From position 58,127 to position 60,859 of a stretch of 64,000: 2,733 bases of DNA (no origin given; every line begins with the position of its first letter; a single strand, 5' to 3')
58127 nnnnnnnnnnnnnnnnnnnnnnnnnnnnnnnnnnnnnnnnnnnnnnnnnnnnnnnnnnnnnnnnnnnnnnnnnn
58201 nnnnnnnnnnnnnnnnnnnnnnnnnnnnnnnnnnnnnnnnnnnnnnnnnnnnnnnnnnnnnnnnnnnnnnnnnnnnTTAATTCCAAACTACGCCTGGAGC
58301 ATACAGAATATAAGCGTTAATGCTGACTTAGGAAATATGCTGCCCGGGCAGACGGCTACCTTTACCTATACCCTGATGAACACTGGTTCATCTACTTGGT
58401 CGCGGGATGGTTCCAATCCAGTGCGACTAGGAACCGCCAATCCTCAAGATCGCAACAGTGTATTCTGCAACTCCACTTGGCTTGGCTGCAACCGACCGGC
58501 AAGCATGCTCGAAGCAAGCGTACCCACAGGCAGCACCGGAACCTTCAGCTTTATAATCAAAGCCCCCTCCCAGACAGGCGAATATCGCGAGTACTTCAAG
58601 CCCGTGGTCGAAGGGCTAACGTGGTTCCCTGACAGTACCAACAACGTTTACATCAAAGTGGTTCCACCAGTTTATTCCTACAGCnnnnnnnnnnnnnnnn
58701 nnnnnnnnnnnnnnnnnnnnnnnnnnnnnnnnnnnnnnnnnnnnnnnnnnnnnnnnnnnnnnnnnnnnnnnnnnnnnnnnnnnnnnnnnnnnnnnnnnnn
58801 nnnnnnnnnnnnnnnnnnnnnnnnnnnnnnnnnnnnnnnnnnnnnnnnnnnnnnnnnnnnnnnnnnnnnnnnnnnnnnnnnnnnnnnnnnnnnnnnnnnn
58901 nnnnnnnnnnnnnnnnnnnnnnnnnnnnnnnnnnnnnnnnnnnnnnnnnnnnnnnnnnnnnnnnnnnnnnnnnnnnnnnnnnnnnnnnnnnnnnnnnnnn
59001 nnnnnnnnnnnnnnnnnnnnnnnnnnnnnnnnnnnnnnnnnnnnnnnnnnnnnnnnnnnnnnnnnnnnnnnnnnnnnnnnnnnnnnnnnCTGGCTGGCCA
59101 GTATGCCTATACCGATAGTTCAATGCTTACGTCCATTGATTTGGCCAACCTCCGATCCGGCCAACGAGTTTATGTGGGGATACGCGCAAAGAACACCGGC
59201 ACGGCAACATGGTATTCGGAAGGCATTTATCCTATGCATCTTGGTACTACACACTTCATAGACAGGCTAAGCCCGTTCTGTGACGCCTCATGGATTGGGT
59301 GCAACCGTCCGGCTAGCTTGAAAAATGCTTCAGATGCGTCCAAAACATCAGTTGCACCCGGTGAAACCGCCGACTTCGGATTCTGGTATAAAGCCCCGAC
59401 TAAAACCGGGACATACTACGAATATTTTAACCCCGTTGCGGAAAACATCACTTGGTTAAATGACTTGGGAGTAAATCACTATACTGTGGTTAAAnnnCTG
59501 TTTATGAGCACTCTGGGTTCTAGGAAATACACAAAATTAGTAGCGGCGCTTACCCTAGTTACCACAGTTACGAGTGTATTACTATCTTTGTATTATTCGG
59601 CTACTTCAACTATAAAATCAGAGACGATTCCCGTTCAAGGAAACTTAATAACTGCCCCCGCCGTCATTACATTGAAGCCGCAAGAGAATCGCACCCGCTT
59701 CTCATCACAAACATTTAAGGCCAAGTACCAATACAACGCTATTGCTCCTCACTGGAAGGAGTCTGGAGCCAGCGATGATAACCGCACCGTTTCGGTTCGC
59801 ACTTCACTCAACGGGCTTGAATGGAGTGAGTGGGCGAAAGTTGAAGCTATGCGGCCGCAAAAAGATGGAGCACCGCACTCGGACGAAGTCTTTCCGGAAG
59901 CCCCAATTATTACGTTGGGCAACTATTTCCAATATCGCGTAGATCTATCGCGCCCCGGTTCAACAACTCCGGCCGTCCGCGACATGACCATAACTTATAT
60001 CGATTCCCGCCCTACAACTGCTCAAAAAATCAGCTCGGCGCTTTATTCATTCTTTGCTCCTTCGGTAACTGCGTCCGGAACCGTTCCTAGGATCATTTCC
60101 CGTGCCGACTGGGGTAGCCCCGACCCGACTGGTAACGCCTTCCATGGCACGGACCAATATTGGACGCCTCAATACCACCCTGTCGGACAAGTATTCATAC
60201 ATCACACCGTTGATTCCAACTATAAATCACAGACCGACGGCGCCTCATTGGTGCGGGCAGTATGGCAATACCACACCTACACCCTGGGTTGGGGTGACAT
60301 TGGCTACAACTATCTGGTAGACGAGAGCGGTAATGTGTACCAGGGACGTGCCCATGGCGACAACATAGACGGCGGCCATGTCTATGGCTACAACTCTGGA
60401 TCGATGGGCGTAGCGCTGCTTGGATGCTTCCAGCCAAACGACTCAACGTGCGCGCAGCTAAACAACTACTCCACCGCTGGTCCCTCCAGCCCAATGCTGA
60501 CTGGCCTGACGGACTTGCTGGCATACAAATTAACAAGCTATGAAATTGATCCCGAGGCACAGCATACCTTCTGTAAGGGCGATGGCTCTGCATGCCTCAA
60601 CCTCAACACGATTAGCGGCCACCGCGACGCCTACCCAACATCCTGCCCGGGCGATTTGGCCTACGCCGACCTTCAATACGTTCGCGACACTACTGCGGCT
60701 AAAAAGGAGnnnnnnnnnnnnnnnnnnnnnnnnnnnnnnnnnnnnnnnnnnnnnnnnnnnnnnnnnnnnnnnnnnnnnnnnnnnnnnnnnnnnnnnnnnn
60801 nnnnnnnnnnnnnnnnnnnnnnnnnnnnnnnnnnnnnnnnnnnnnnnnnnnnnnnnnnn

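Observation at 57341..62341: Two adjacent paralogous envelope proteins (one carrying a peptidoglycan amidase) share a novel ~110-aa tandem repeat with a conserved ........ motif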

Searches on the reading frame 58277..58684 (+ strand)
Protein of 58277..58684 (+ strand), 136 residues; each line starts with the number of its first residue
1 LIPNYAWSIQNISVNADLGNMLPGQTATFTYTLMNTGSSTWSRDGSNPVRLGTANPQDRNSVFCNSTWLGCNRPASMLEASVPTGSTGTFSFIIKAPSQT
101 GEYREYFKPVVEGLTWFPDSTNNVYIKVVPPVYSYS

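Call 7: search_protein_families(library=pfam, proteins=[window:58277-58684:+], max_evalue=10)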
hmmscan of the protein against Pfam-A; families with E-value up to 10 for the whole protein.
seq(136 aa): 1 family
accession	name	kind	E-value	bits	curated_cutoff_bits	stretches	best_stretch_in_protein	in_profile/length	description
PF16158.11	N_BRCA1_IG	-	3.3e-07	31.2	28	1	20-111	7-92/108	Ig-like domain from next to BRCA1 gene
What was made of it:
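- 58277..58684 (+): P1 FW repeat 1 (aa 313-448). PF16158 31.2 bits on its own (call 7).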

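Call 10: search_solved_structures(query=A1, max_evalue=10, show_alignments=3)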
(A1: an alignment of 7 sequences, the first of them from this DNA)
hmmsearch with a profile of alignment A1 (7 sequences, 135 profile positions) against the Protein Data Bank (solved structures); distinct sequences matched with E-value up to 10: 1.
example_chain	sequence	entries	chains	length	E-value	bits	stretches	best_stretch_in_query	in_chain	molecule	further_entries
4ole_A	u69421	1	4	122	0.23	14.9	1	17-46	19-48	Next to BRCA1 gene 1 protein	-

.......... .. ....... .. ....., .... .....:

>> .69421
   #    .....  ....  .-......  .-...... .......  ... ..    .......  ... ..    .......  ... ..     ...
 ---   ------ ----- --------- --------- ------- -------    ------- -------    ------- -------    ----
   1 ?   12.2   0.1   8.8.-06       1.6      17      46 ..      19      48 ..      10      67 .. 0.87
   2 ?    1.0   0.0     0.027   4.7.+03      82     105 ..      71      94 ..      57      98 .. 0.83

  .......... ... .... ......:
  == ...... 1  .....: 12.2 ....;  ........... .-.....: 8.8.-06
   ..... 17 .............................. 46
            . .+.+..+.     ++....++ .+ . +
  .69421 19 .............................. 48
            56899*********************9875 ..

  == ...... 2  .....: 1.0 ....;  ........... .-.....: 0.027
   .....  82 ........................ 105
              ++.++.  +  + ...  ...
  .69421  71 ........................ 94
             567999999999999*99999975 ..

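Call 21: search_protein_representatives(alignment_id=A1)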
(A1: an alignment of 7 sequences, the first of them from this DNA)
Query: 7 sequences, 135 profile positions. Proteins with E-value up to 0.001 (for the whole library): 5074; up to 1e-10: 2522; up to 1e-30: 692. The best 150 are listed.
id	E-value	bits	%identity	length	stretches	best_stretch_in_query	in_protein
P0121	6.5e-206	690.1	-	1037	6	2-129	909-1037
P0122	2.6e-192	646.1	-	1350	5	2-134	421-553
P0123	1.2e-188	634.2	-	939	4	1-134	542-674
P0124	4.6e-185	622.6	-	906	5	2-128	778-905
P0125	1.0e-177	598.9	-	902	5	2-125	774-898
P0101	1.0e-176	595.6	-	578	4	2-135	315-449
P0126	1.2e-166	563.0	-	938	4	3-135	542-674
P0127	7.8e-159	537.7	-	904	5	3-130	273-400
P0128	3.3e-158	535.7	-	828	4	2-131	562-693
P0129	4.2e-158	535.3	-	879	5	3-128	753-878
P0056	1.0e-155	527.6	-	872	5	3-135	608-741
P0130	1.6e-153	520.5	-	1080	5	5-134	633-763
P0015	6.1e-151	512.1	-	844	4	2-135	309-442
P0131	2.4e-149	507.0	-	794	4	3-127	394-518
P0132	1.1e-148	504.8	-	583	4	2-128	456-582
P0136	1.5e-139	475.3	-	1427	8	21-133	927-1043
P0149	4.6e-112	386.3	-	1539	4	19-120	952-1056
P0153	1.2e-107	372.0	-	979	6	17-132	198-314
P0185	3.0e-95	331.8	-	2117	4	3-128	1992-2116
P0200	3.3e-83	292.9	-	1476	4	5-122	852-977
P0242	5.6e-73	259.7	-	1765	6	3-130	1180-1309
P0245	1.9e-72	258.1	-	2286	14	18-128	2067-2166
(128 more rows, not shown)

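Call 26: search_protein_families(library=pfam, alignment_id=A3, max_evalue=0.0001)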
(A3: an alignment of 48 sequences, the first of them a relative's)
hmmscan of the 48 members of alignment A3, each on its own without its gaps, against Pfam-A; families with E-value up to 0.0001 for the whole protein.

A. member 1, P0127 (904 aa): 2 families
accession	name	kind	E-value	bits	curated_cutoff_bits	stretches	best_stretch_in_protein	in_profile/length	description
PF16158.11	N_BRCA1_IG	-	3.3e-19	69.9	28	0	291-378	8-89/108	Ig-like domain from next to BRCA1 gene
PF10633.15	NPCBM_assoc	-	1.8e-05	25.3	24.4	0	336-370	31-64/78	NPCBM-associated, NEW3 domain of alpha-galactosidase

B. families by the number of members that match (of 48 scanned): 33 families (the first 25 are shown)
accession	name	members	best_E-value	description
PF16158.11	N_BRCA1_IG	47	1.3e-119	Ig-like domain from next to BRCA1 gene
PF08486.15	SpoIID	10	2.3e-20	Stage II sporulation protein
PF10633.15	NPCBM_assoc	10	7.4e-13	NPCBM-associated, NEW3 domain of alpha-galactosidase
PF00082.27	Peptidase_S8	7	8.1e-53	Subtilase family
PF01510.30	Amidase_2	5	1.3e-17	N-acetylmuramoyl-L-alanine amidase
PF07995.17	GSDH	4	1.9e-59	Glucose / Sorbosone dehydrogenase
PF07705.17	CARDB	4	1.3e-21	CARDB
PF01551.29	Peptidase_M23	2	1.8e-18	Peptidase family M23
PF13529.12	Peptidase_C39_2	2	2.1e-15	Peptidase_C39 like family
PF16116.10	DUF4832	2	5.6e-08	Domain of unknown function (DUF4832)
PF11604.15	CusF_Ec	2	4e-07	Copper binding periplasmic protein CusF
PF11790.14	Glyco_hydro_cc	2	6.7e-07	Glycosyl hydrolase catalytic core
PF14310.12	Fn3-like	2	4.1e-06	Fibronectin type III-like domain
PF07610.17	DUF1573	2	4.8e-06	Protein of unknown function (DUF1573)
PF23619.1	Ig_VWA7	2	1.3e-05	VWA7 Ig-like domain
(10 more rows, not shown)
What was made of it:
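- Among those with a recognised extra domain, the commonest is SpoIID (10), alongside M23, CHAP and C39_2 (call 26). The repeat is also fused to non-wall enzymes: subtilases (7), GSDH (4) and glycosidases, of the 48 scanned (call 26). The repeat is also fused to unrelated enzymes (S8 proteases, GSDH, GH1; call 26).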

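Call 37: predict_structure(alignment_id=A4)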
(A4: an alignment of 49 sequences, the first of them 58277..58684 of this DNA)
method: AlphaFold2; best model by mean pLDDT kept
length: 136 residues; sequences in the alignment: 49
mean_pLDDT: 96.3   pTM: 0.87
mean pLDDT of the five models: 96.3, 96.2, 95.9, 95.6, 95.6
residues with pLDDT >= 90: 126; 70-90: 10; 50-70: 0; < 50: 0
segments of 3 or more residues with pLDDT < 50: none
pLDDT, mean of each block of 10 residues (from residue 1): 92 97 98 97 98 97 98 98 98 98 98 93 95 88
secondary structure, 60 per line:
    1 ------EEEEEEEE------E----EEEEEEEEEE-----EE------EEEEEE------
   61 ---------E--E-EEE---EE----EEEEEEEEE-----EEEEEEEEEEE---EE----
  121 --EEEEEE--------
elements in order: E7-14 E26-35 E49-54 E75-77 E87-95 E101-111 E123-128
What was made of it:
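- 58277..58684 (+): AF2 pLDDT 96.3 (call 37).
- AF2 model pLDDT 96.3 (call 37).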

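Call 44: search_solved_structures(query=A4, max_evalue=10, show_alignments=3)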
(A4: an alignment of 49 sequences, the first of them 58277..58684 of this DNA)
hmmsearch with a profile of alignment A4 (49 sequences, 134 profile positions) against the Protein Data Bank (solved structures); distinct sequences matched with E-value up to 10: 6.
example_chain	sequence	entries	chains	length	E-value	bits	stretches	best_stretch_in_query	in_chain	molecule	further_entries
4ole_A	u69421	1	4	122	0.0019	21.3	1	18-47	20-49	Next to BRCA1 gene 1 protein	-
2yfs_A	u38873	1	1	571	0.15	15.2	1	17-68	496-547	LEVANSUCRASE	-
2yfr_A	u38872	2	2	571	0.15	15.2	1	17-68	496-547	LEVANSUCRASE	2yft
7ung_0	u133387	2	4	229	0.47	13.6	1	34-85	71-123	Protein CFAP95 | Cilia- and flagella-associated protein 95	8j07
8t4a_L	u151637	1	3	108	0.56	13.3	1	14-91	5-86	RM_N332_36 light chain Fv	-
3j5m_C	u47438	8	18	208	0.59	13.2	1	13-62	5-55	PGV04 light chain | Light chain of antibody VRC-PG04 | Light chain of VRC-PG04 Fab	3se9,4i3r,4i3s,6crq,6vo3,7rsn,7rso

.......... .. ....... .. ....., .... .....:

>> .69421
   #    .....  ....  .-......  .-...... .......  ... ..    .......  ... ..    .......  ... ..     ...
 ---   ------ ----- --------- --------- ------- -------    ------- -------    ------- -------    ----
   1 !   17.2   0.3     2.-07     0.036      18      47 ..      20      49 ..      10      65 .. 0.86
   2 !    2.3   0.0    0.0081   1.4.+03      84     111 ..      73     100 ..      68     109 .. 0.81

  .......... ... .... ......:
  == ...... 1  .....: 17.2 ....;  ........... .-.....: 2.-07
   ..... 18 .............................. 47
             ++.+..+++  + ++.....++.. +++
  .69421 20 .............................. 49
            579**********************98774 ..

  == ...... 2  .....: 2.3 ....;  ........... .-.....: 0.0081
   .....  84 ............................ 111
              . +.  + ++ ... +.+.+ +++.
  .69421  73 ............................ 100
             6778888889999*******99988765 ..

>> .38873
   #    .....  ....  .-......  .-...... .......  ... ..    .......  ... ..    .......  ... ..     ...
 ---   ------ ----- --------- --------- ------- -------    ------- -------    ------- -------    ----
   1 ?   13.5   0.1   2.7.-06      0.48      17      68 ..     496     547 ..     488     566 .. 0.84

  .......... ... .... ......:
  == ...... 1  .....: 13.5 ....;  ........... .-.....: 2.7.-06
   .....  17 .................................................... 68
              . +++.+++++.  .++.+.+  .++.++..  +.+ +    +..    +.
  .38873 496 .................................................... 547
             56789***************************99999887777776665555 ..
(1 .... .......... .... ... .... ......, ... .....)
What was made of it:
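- The only significant PDB sequence hit of the family profile is NBR1 4OLE (E 0.0019, call 44).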

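Call 54: list_cluster_members(proteins=[P0127, P0128, P0131, P0149, P0153, P0185, P0200, P0242, P0245, P0136])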
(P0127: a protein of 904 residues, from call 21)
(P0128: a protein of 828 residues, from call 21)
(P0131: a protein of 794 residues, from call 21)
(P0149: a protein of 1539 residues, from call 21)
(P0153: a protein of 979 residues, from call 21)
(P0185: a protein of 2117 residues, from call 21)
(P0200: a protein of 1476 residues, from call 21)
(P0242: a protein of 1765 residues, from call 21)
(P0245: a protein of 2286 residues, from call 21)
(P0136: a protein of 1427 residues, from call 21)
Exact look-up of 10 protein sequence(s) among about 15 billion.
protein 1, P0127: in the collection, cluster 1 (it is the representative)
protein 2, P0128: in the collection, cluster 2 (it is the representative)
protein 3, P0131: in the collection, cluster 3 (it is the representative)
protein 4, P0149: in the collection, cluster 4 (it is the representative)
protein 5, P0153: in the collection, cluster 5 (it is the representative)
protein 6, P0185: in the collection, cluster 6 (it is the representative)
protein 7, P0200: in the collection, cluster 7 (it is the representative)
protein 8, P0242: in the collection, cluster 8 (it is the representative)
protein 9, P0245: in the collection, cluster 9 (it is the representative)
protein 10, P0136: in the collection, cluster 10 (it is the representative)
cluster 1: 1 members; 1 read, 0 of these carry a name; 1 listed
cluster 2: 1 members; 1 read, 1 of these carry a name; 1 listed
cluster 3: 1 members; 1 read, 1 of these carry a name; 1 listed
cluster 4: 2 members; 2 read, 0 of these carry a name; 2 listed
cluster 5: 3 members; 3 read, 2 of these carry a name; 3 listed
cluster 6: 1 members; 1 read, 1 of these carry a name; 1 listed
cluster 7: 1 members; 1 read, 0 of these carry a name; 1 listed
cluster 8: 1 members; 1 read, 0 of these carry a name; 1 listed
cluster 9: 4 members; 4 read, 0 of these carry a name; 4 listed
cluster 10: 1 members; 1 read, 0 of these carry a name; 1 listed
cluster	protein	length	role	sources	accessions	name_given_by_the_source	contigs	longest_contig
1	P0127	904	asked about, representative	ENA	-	-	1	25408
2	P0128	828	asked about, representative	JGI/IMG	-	hypothetical protein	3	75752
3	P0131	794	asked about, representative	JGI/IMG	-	hypothetical protein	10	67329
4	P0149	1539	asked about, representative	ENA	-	-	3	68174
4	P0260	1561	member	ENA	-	-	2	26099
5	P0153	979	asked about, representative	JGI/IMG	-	uncharacterized membrane protein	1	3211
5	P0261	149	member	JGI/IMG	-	peptidoglycan hydrolase-like amidase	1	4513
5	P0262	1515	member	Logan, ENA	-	-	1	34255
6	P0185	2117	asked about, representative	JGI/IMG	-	beta-glucosidase/6-phospho-beta-glucosidase/beta-galactosidase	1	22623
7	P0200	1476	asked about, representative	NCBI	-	-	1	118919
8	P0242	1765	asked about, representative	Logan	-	-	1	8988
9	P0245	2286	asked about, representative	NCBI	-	-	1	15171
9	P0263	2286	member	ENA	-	-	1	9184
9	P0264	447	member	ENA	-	-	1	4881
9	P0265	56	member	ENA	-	-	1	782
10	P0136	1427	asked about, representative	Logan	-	-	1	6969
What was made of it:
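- Tried and rejected: Organism names (call 54): list_cluster_members on 10 'other-architecture' representatives gave no organism names and almost no product names, so the taxonomic spread of the non-hydrolase fusions stays unknown.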

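Call 63: search_protein_families(library=phrogs, proteins=[window:58277-58684:+], max_evalue=0.01)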
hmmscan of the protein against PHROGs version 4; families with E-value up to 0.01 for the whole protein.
window:58277-58684:+ (136 aa): 0 families

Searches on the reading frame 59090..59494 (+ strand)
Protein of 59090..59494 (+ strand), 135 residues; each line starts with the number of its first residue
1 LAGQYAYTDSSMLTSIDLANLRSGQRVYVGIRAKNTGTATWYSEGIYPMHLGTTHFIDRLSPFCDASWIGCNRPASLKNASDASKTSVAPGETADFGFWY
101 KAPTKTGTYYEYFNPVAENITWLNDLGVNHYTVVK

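Call 7: search_protein_families(library=pfam, proteins=[window:59090-59494:+], max_evalue=10)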
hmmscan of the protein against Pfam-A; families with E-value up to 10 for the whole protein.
seq(135 aa): 1 family
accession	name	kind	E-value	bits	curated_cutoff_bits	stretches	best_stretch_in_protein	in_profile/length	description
PF16158.11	N_BRCA1_IG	-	2.3e-05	25.3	28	1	28-114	15-89/108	Ig-like domain from next to BRCA1 gene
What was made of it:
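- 59090..59494 (+): P1 FW repeat 3 (aa 584-718). PF16158 25.3 bits (call 7).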

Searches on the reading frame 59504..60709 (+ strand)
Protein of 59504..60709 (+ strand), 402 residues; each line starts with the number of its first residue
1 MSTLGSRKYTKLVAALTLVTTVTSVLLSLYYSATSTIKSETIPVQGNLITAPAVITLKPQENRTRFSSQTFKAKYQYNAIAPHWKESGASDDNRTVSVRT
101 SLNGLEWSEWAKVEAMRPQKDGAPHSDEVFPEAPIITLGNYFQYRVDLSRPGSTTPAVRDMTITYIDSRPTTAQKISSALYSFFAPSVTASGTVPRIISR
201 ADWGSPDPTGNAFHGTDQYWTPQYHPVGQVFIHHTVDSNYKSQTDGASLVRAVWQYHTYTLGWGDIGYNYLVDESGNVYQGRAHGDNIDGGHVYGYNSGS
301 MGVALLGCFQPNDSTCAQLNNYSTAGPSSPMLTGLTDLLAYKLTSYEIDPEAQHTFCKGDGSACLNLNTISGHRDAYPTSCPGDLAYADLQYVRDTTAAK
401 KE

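Call 7: search_protein_families(library=pfam, proteins=[window:59504-60709:+], max_evalue=10)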
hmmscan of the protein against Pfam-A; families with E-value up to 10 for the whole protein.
window:59504-60709:+ (402 aa): 1 family
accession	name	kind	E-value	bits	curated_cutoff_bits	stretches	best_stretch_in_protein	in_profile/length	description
PF01510.30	Amidase_2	-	4.5e-16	59.8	26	1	224-384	2-131/131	N-acetylmuramoyl-L-alanine amidase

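Call 41: search_solved_structures(query=window:59504-60709:+, max_evalue=0.01, show_alignments=2)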
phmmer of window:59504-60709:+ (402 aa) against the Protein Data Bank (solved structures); distinct sequences matched with E-value up to 0.01: 31.
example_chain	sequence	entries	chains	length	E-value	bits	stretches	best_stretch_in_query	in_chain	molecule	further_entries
4zxm_A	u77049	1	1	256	3.9e-20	75.9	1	188-317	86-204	PGRP domain of peptidoglycan recognition protein 3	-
4z8i_A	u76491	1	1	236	4.5e-20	75.7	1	187-317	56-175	peptidoglycan recognition protein 3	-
5xz4_A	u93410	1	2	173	1.3e-16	64.3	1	195-320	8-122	Bumblebee peptidoglycan recognition protein SA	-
5xz3_A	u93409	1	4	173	1.9e-16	63.8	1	226-320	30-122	Peptidoglycan-recognition protein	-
2cb3_A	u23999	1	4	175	5.4e-15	59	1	222-320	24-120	PEPTIDOGLYCAN-RECOGNITION PROTEIN-LE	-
27aa_A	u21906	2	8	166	3e-14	56.5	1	225-310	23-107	Peptidoglycan recognition protein 1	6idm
6a89_A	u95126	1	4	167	3e-14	56.5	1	225-310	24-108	Peptidoglycan recognition protein 1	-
2r2k_A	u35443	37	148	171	3.4e-14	56.4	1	225-310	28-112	Peptidoglycan recognition protein | Peptidoglycan recognition protein 1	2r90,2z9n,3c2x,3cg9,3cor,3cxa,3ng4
2f2l_X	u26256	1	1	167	6.7e-14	55.4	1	222-314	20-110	Peptidoglycan recognition protein-LC isoform LCx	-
2xz4_A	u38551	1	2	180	5e-13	52.5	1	198-316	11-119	PEPTIDOGLYCAN-RECOGNITION PROTEIN LF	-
1sk3_A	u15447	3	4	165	6.8e-13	52.1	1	223-318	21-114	Peptidoglycan recognition protein I-alpha | peptidoglycan recognition protein-I-alpha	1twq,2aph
1sk4_A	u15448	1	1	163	6.9e-13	52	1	223-318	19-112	Peptidoglycan recognition protein I-alpha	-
1sxr_A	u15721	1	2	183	2.5e-12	50.2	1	223-311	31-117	Peptidoglycan recognition protein SA CG11709-PA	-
1s2j_A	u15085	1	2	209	3.2e-12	49.9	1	223-311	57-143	Peptidoglycan recognition protein SA CG11709-PA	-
1yck_A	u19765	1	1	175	7.4e-12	48.7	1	226-311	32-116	Peptidoglycan recognition protein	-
1lba_A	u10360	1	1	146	6.3e-07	32.4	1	230-317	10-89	T7 LYSOZYME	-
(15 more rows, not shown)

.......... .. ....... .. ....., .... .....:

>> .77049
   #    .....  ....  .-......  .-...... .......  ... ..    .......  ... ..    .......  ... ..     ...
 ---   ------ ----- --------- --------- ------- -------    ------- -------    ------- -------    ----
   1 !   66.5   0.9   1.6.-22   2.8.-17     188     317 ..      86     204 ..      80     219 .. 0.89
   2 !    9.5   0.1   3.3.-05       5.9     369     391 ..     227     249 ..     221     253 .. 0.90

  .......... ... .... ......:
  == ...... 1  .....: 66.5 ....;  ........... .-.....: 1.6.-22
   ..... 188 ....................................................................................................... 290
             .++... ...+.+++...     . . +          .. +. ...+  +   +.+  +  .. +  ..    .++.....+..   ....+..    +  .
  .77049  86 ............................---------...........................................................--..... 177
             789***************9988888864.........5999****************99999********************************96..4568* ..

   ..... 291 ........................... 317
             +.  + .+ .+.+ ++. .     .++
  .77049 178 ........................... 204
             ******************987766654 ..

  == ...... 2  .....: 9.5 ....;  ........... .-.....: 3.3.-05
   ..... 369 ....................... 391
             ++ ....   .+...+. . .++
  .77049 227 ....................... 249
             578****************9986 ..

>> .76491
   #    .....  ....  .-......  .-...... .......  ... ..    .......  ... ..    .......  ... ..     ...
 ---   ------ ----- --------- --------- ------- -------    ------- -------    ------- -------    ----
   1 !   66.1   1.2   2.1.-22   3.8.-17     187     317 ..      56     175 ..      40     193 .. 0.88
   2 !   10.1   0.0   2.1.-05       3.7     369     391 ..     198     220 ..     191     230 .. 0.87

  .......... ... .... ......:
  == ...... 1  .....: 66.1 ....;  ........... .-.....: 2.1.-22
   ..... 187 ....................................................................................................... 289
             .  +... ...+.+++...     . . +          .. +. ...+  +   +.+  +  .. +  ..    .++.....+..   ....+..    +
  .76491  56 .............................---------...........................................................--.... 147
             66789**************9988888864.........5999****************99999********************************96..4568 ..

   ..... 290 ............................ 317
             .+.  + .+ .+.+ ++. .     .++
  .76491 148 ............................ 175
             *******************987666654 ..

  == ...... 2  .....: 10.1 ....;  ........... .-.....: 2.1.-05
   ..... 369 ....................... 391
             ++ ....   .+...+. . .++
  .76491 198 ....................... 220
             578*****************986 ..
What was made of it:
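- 60065..60676 (+): P2 N-acetylmuramoyl-L-alanine amidase domain (Amidase_2/PGRP type, aa ~188-391). The Zn-ligand motifs IHHT (232-235), GHRD (372-375) and CPG (381-383) are intact. PGRP3 4zxm E 3.9e-20 and T7 lysozyme 1lba E 6e-7 (call 41).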

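Call 63: search_protein_families(library=phrogs, proteins=[window:59504-60709:+], max_evalue=0.01)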
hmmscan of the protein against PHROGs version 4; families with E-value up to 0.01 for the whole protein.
window:59504-60709:+ (402 aa): 5 families
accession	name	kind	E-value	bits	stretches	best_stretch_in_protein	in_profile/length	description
phrog_1493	-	lysis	4.8e-20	73.1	1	193-394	8-171/394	endolysin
phrog_822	-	lysis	2.5e-15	57.8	1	225-313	22-102/215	amidase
phrog_35436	-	lysis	3.5e-08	34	1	246-318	31-100/266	amidase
phrog_833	-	lysis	0.0021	18.8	0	337-387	118-151/294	endolysin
phrog_5867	-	lysis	0.0089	14.7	0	268-318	504-553/1029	endolysin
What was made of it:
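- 60065..60676 (+): PHROG endolysin/amidase families (call 63).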
